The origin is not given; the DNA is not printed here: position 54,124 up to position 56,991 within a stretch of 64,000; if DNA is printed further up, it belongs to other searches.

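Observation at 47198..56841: Uncharacterised cell-surface module (giant CBM-bearing SBP + NHL propeller + Yip1 + DUF5696-like protein) embedded in a sugar ABC importer operon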

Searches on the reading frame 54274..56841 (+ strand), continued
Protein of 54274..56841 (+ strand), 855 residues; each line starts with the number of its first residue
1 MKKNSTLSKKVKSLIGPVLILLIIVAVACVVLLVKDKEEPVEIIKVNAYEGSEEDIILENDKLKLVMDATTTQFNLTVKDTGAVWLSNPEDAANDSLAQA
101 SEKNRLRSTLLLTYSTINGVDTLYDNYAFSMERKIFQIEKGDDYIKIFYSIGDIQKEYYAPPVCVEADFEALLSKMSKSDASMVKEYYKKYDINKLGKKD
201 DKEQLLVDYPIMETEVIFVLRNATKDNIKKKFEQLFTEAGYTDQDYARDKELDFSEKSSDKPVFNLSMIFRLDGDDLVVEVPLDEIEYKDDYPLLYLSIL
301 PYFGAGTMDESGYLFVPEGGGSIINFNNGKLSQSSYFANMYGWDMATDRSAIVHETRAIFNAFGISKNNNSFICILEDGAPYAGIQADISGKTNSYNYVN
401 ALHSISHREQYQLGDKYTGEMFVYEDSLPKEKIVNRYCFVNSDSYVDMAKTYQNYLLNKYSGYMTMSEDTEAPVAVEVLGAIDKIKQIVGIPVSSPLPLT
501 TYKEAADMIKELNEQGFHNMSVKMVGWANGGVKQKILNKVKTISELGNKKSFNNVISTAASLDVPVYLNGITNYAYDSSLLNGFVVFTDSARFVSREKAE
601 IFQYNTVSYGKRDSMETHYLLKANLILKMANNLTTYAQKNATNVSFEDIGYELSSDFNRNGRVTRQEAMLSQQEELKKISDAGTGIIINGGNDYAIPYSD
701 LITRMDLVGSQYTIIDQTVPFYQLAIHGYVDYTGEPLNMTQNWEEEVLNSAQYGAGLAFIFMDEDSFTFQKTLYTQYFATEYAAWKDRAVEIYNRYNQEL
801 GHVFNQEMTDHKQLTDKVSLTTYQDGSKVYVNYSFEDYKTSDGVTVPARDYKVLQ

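Call 31: fold_search(model_id=the predicted structure, library=pdb)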
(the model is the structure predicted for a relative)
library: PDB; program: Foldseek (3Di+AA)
matches with E <= 10: 1314; with E <= 0.001: 245
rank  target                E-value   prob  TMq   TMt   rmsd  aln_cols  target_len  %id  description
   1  5opq_D                4.1e-33  1.00  0.53  0.67   8.4       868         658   14  A 3,6-anhydro-D-galactosidase produced by Zobellia galactanivorans. This is an exo-lytic enzyme that hydrolyzes termin (released 2017-11-29)
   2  5opq_A                4.7e-33  1.00  0.53  0.67   8.0       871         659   14  A 3,6-anhydro-D-galactosidase produced by Zobellia galactanivorans. This is an exo-lytic enzyme that hydrolyzes termin (released 2017-11-29)
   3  8rzk_A                2.3e-32  1.00  0.53  0.67   8.7       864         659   14  The Michaelis complex of ZgGH129 D486N from Zobellia galactanivorans with neo-b/k-oligo-carrageenan tetrasaccharide (b (released 2024-07-31)
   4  5wzp_A                1.4e-21  1.00  0.49  0.67   7.8       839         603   11  Alpha-N-acetylgalactosaminidase NagBb from Bifidobacterium bifidum - ligand free (released 2017-06-07)
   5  5wzn_A                3.0e-21  1.00  0.50  0.66   7.7       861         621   11  Alpha-N-acetylgalactosaminidase NagBb from Bifidobacterium bifidum - GalNAc complex (released 2017-06-07)
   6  5wzp_B                4.3e-21  1.00  0.50  0.69   7.4       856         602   11  Alpha-N-acetylgalactosaminidase NagBb from Bifidobacterium bifidum - ligand free (released 2017-06-07)
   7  5wzr_A                8.8e-21  1.00  0.52  0.68   7.5       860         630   12  Alpha-N-acetylgalactosaminidase NagBb from Bifidobacterium bifidum - Gal-NHAc-DNJ complex (released 2017-06-07)
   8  5wzq_B                1.3e-20  1.00  0.50  0.67   8.1       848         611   12  Alpha-N-acetylgalactosaminidase NagBb from Bifidobacterium bifidum - quadruple mutant (released 2017-06-07)
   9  5wzr_B                1.6e-20  1.00  0.51  0.66   8.3       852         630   12  Alpha-N-acetylgalactosaminidase NagBb from Bifidobacterium bifidum - Gal-NHAc-DNJ complex (released 2017-06-07)
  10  5wzq_A                1.9e-20  1.00  0.50  0.67   7.4       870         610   12  Alpha-N-acetylgalactosaminidase NagBb from Bifidobacterium bifidum - quadruple mutant (released 2017-06-07)
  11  5wzn_B                8.8e-20  1.00  0.52  0.69   7.5       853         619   11  Alpha-N-acetylgalactosaminidase NagBb from Bifidobacterium bifidum - GalNAc complex (released 2017-06-07)
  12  6sh9_B                1.7e-14  1.00  0.42  0.29   9.6       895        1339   10  EngBF DARPin Fusion 4b D12 (released 2019-11-06)
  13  6qev_B                1.9e-14  1.00  0.41  0.28   9.5       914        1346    9  EngBF DARPin Fusion 4b B6 (released 2019-11-06)
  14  5a55                  3.9e-14  1.00  0.39  0.32  11.8       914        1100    9  The native structure of GH101 from Streptococcus pneumoniae TIGR4 (released 2015-09-02)
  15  6qfo                  4.1e-14  1.00  0.40  0.28   9.8       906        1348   10  EngBF DARPin Fusion 9b 3G124 (released 2019-11-06)
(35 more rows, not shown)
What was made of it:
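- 54274..56841 (+): DUF5696 protein. It has an N-terminal TM anchor (14-32), a beta-sandwich with a helical insert (about 56-440), a (beta/alpha)8 barrel (about 470-805) and a C-terminal beta-sandwich. Predicted surface glycoside hydrolase of the GH129/GH101 superfamily. Candidate catalytic residues are D656 and D716. Foldseek: 5opq E 4e-33, NagBb E 1e-21, GH101 E 1e-14 (call 31).
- On Glycoside hydrolase family GH129 (and the GH101 superfamily): Foldseek gives 5opq E 4e-33 with TM-score 0.67 on the target, NagBb E 1e-21 and GH101 E 1e-14 (call 31). Identity is 11-14% (call 31).
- Foldseek gives 5opq E 4e-33, NagBb E 1e-21 and GH101 E 1e-14 (call 31). All nearest structural relatives are retaining alpha-glycosidases (call 31).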

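Call 46: search_protein_families(library=pfam, proteins=[L009:18302-19255:+, L018:146-1696:+, L071:16255-17373:+, L017:19275-21440:+, L062:1287-2852:+, L033:16378-17988:+, L016:15168-15911:-, L035:18388-18984:-, L063:1093-2820:+, L024:13425-15263:+], max_evalue=0.00001)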
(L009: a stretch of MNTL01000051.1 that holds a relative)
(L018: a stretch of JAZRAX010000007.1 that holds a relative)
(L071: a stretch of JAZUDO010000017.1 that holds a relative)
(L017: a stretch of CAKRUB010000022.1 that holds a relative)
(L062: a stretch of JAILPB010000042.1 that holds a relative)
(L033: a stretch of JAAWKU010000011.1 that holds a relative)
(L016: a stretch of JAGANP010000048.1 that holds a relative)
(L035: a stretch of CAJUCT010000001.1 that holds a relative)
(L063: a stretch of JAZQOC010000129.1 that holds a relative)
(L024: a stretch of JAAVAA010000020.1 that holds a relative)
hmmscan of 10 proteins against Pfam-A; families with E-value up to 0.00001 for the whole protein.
L009:18302-19255:+ (317 aa): 0 families

L018:146-1696:+ (516 aa): 2 families
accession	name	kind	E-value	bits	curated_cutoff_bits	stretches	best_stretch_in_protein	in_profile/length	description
PF04616.20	Glyco_hydro_43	-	4.2e-38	131.8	32.2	1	4-273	2-285/288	Glycosyl hydrolases family 43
PF17851.8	GH43_C2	-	1e-21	78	22.7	1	316-511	6-202/203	Beta xylosidase C-terminal Concanavalin A-like domain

L071:16255-17373:+ (372 aa): 1 family
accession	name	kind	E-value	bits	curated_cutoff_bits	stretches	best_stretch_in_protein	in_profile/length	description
PF00364.28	Biotin_lipoyl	-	2.4e-06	27.7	22.1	0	77-118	2-47/73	Biotin-requiring enzyme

L017:19275-21440:+ (721 aa): 2 families
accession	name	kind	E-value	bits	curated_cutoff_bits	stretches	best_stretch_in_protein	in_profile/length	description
PF16576.10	HlyD_D23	-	1.4e-07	31.5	30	0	456-605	38-180/214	Barrel-sandwich domain of CusB or HlyD membrane-fusion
PF13437.12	HlyD_3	-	1.7e-07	32.4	22.2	0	538-610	2-75/106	HlyD family secretion protein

L062:1287-2852:+ (521 aa): 1 family
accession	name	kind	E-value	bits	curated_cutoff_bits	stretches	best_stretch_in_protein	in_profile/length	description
PF00331.26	Glyco_hydro_10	-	3e-59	201.2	22.1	1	123-516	2-309/311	Glycosyl hydrolase family 10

L033:16378-17988:+ (536 aa): 2 families
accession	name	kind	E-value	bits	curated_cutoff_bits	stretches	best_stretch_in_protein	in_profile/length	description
PF04616.20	Glyco_hydro_43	-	1.7e-89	300.5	32.2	1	7-291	3-288/288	Glycosyl hydrolases family 43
PF17851.8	GH43_C2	-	5.3e-27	95.3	22.7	1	338-528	3-199/203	Beta xylosidase C-terminal Concanavalin A-like domain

L016:15168-15911:- (247 aa): 0 families

L035:18388-18984:- (198 aa): 0 families

L063:1093-2820:+ (575 aa): 1 family
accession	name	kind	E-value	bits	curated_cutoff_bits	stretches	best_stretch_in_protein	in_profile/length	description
PF13472.12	Lipase_GDSL_2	-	1.6e-09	38.9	32.9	1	219-395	1-178/178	GDSL-like Lipase/Acylhydrolase family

L024:13425-15263:+ (612 aa): 4 families
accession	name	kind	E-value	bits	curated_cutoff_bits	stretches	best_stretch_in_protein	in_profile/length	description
PF00005.33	ABC_tran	-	1.3e-33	117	25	1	382-536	1-137/137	ABC transporter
PF13304.12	AAA_21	-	1.1e-06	29.4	27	0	507-551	237-284/304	AAA domain, putative AbiEii toxin, Type IV TA system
PF02463.25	SMC_N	-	6.5e-06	26.2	40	0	468-574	118-207/220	RecF/RecN/SMC N terminal domain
PF00664.28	ABC_membrane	-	7.8e-06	26.2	28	0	162-320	117-273/274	ABC transporter transmembrane region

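Call 50: find_encoding_contigs(protein=P0006, flank=10000, max_places=2)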
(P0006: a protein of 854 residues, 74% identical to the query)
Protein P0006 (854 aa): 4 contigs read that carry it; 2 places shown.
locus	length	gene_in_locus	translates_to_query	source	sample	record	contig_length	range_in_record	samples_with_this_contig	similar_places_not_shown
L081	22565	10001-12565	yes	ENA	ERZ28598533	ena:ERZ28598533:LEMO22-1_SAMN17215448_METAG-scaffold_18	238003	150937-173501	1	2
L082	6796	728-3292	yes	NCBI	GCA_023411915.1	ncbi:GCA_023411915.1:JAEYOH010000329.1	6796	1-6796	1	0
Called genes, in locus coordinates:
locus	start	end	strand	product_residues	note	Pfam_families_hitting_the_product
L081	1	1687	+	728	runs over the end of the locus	PF00664:ABC_membrane, PF02463:SMC_N (faint), PF00005:ABC_tran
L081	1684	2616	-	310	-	PF02311:AraC_binding (weak), PF00165:HTH_AraC, PF12833:HTH_18, PF00165:HTH_AraC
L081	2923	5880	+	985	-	PF16990:CBM_35 (faint), PF01547:SBP_bac_1, PF13416:SBP_bac_8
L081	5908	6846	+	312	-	PF00528:BPD_transp_1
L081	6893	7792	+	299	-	PF00528:BPD_transp_1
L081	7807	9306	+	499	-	PF25021:TEN_NHL (faint), PF01436:NHL (weak)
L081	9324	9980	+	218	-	PF04893:Yip1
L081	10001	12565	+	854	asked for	PF18952:DUF5696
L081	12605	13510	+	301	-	PF00528:BPD_transp_1 (weak)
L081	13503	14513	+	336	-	PF00528:BPD_transp_1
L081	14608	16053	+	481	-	PF01547:SBP_bac_1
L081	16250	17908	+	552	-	PF04616:Glyco_hydro_43, PF03422:CBM_6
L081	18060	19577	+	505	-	PF01229:Glyco_hydro_39, PF11790:Glyco_hydro_cc (weak)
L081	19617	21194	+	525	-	PF04616:Glyco_hydro_43, PF17851:GH43_C2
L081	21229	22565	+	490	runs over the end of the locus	PF22848:ASD1_dom, PF06964:Alpha-L-AF_C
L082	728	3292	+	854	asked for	PF18952:DUF5696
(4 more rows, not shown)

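Call 51: search_protein_representatives(alignment_id=A1)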
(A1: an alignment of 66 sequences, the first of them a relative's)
Query: 66 sequences, 864 profile positions. Proteins with E-value up to 0.001 (for the whole library): 5544; up to 1e-10: 4564; up to 1e-30: 3317. The best 150 are listed.
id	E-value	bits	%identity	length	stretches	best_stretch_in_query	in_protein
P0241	0.0e+00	1238.8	-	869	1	7-864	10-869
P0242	0.0e+00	1066.3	-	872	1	1-864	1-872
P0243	0.0e+00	1050.4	-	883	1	10-864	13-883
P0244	0.0e+00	1032.3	-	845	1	35-864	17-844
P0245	0.0e+00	1022.7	-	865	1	19-863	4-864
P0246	6.8e-293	990.4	-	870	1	62-862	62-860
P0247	2.3e-285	965.5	-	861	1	30-862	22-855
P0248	4.4e-280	948.0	-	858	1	18-861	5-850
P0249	3.4e-273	925.3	-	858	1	27-862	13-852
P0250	4.5e-270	914.9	-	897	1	57-863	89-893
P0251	1.3e-265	900.2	-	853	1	16-863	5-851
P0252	1.2e-255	867.2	-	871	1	25-864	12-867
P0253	2.3e-252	856.4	-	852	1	30-862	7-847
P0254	2.1e-249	846.5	-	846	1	48-864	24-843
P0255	1.6e-248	843.6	-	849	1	20-863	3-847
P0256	4.9e-246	835.4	-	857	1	58-863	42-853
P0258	5.9e-236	802.0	-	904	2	379-863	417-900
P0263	1.6e-226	770.8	-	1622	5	222-863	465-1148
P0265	5.2e-222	755.9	-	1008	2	211-863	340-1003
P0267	9.4e-217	738.5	-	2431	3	220-852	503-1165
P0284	5.3e-183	626.9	-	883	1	63-864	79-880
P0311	5.8e-154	530.8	-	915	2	221-861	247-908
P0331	1.4e-147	509.7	-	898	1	64-862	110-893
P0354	1.9e-142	492.7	-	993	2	224-851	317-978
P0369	1.2e-139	483.4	-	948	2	226-862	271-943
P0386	7.8e-137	474.1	-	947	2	177-863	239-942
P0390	7.6e-136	470.8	-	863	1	59-861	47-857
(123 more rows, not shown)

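Call 53: list_cluster_members(proteins=[P0246, P0256, P0263, P0267, P0284, P0311, P0331, P0354, P0369, P0390])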
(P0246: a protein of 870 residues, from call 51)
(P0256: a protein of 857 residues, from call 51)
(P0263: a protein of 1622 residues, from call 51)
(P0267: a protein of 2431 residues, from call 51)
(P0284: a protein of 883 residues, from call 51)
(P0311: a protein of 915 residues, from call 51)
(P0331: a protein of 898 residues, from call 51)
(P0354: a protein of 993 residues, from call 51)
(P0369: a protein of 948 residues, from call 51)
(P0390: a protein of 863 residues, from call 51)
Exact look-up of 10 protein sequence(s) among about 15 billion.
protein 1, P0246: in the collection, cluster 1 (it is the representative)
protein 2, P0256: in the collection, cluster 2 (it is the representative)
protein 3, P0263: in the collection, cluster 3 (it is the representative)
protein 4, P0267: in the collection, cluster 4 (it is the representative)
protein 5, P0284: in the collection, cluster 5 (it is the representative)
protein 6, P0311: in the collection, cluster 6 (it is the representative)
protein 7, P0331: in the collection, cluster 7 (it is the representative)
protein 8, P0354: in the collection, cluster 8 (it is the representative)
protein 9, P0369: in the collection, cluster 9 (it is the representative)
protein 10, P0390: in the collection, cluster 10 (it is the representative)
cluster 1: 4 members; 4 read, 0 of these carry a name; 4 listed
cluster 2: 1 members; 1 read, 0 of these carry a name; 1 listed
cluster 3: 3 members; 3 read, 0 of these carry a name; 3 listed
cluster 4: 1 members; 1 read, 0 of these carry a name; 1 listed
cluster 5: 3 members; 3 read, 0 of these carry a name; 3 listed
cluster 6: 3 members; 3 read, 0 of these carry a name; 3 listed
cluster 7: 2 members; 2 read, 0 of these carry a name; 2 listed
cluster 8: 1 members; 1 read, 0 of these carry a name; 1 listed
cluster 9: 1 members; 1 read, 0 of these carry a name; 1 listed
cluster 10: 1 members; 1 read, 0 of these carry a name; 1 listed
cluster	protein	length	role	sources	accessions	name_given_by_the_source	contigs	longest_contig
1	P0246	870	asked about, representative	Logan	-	-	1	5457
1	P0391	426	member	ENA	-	-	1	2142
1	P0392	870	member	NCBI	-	-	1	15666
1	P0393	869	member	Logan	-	-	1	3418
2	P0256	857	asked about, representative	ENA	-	-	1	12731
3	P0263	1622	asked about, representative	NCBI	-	-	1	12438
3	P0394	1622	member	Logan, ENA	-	-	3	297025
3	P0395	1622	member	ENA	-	-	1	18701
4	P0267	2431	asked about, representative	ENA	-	-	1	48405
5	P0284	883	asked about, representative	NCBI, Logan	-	-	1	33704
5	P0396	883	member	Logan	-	-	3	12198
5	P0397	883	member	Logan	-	-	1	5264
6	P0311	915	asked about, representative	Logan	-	-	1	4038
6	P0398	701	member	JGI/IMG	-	-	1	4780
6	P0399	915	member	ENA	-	-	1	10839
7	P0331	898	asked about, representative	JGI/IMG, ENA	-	-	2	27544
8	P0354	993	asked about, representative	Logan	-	-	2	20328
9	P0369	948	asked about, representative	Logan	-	-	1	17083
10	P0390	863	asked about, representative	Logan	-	-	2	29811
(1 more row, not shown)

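Call 56: find_related_loci(query=A4, collection=metagenome_contigs, flank=10000)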
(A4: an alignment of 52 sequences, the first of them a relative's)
Query A4 (863 aa) in metagenome_contigs; peptide patterns used: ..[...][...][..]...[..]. (x = any residue, [..] = any of these).
600 stretches matched a pattern (row limit reached: there are more); 589 encode a relative of the query (tblastn E <= 1e-3); the best 80 are kept; 80 distinct loci.
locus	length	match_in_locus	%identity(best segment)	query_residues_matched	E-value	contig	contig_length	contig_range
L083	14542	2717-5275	44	1-858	0e+0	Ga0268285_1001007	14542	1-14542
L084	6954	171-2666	42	19-853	0e+0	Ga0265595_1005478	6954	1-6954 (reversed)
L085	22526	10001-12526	37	7-859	0e+0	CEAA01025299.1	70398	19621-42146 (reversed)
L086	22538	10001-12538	38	1-858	0e+0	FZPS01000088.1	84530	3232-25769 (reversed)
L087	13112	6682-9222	36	1-859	0e+0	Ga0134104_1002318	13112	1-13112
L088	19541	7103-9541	37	51-859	0e+0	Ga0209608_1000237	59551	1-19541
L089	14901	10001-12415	38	56-856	0e+0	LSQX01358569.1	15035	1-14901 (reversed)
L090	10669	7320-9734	37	56-856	0e+0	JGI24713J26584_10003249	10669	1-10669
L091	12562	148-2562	37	56-856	0e+0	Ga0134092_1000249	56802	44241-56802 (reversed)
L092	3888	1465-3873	36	58-856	0e+0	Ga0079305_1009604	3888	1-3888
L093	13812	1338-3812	37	55-862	1e-180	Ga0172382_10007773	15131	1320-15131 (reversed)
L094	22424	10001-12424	36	44-853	2e-175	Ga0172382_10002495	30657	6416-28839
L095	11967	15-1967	44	207-858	6e-174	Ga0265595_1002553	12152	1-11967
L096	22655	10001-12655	36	1-855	0e+0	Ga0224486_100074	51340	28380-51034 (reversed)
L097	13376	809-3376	35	10-851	2e-167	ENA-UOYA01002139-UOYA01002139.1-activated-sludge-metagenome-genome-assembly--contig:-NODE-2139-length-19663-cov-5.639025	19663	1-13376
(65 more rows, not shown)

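Call 63: search_protein_families(library=pfam, alignment_id=A5, max_evalue=0.000001)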
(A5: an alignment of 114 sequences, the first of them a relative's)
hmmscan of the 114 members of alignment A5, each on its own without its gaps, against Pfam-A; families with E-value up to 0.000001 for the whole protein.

A. member 1, L133:4965-6185:+ (407 aa): 2 families
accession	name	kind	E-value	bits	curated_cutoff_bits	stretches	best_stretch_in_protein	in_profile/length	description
PF13378.12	MR_MLE_C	-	1.3e-53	182.4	29.4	1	154-366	2-218/219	Enolase C-terminal domain-like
PF02746.21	MR_MLE_N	-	7.2e-11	42.8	22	1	33-121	29-117/117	Mandelate racemase / muconate lactonizing enzyme, N-terminal domain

B. families by the number of members that match (of 114 scanned): 144 families (the first 25 are shown)
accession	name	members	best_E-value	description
PF13377.12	Peripla_BP_3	7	2.9e-36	Periplasmic binding protein-like domain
PF00532.27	Peripla_BP_1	7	5.9e-28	Periplasmic binding proteins and sugar binding domain of LacI family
PF00356.27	LacI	7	7.8e-18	Bacterial regulatory proteins, lacI family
PF12833.13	HTH_18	5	5.9e-29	Helix-turn-helix domain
PF00165.29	HTH_AraC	5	6.2e-25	Bacterial regulatory helix-turn-helix proteins, AraC family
PF01547.30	SBP_bac_1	5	1.2e-17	Bacterial extracellular solute-binding protein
PF02156.21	Glyco_hydro_26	4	1.3e-87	Glycosyl hydrolase family 26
PF01208.23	URO-D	4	1.5e-26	Uroporphyrinogen decarboxylase (URO-D)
PF04854.19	DUF624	4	1.6e-16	Protein of unknown function, DUF624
PF13416.11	SBP_bac_8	4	2.6e-14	Bacterial extracellular solute-binding protein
PF04616.20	Glyco_hydro_43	3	2.9e-65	Glycosyl hydrolases family 43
PF02311.25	AraC_binding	3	3.1e-11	AraC-like ligand binding domain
PF07883.17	Cupin_2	3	2e-08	Cupin domain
PF00704.34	Glyco_hydro_18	2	6.8e-94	Glycosyl hydrolases family 18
PF17389.8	Bac_rhamnosid6H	2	8.5e-92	Bacterial alpha-L-rhamnosidase 6 hairpin glycosidase domain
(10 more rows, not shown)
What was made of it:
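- Closest known: Gram-positive polysaccharide utilisation loci built on CUT1 ABC importers. Different: The same module recurs with different CAZyme neighbours (call 63).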

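Call 69: search_dna_similar(query=window:54274-56841:+, collection=plasmids, mode=protein, max_rows=25)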
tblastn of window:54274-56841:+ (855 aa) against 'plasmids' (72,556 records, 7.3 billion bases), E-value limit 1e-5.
Records with a match: 2; places in all: 2; records where one place covers at least 80% of the query: 1.
Best place of each record, by identity: <60% 2.
By first word of the organism name: Butyrivibrio 1; Paenibacillus 1.
By predicted mobility (MOB-suite, as given by PLSDB): non-mobilizable 2.
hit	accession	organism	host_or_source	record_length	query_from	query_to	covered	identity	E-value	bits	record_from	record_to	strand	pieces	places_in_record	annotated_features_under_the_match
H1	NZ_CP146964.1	Butyrivibrio fibrisolvens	Bovinae,Bovine rumen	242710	57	851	93%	29.9%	4e-103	358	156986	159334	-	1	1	DUF5696 domain-containing protein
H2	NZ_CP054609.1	Paenibacillus cellulosilyticus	cell culture,soil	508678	294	853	65%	27.2%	2e-45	185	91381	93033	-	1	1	DUF5696 domain-containing protein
